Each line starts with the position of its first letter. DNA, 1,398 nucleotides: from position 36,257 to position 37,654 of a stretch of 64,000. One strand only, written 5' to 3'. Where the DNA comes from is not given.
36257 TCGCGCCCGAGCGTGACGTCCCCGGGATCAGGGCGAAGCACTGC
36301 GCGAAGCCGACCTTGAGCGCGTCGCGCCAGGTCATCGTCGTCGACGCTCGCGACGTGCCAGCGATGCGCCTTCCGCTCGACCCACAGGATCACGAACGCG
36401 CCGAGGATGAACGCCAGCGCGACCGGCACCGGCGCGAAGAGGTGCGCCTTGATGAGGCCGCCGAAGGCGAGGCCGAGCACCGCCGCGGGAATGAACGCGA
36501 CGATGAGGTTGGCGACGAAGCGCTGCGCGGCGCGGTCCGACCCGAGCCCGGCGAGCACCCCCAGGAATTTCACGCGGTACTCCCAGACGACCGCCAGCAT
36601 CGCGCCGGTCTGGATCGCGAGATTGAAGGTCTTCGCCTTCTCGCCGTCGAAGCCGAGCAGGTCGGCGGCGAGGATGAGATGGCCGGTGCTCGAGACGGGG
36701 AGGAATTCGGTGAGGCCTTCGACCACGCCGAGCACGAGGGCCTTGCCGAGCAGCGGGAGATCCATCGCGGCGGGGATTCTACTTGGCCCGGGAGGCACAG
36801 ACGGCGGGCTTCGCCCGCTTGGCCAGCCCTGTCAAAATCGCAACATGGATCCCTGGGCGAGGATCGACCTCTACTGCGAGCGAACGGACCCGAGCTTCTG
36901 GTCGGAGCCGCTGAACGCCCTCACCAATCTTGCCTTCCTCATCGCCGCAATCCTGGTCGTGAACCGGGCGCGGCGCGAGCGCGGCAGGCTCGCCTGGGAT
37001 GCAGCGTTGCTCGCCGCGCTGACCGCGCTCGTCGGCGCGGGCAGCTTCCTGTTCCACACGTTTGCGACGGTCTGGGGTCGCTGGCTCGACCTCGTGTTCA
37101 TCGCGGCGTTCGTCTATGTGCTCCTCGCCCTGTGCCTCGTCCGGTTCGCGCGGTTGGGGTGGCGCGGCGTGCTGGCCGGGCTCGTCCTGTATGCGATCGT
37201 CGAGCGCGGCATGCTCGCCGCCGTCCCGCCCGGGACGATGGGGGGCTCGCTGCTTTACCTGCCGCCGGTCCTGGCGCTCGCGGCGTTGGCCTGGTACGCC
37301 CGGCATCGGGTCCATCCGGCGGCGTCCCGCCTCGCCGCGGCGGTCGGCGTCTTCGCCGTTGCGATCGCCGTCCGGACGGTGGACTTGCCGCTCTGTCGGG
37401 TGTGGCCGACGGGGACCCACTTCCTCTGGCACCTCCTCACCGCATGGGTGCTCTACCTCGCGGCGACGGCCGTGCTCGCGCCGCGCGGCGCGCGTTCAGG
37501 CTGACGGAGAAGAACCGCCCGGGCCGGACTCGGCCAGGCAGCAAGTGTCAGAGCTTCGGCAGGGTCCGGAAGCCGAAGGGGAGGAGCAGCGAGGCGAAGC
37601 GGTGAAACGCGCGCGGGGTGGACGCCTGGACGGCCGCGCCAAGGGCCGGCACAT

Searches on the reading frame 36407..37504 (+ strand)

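Call 46: search_protein_families(library=pfam, proteins=[window:36407-37504:+], max_evalue=0.001)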
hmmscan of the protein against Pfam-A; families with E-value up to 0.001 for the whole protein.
window:36407-37504:+ (365 aa): 1 family
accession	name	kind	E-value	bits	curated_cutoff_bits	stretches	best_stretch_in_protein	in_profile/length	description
PF05875.18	Ceramidase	-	7.4e-10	39.1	32.5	1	165-356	20-230/259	Ceramidase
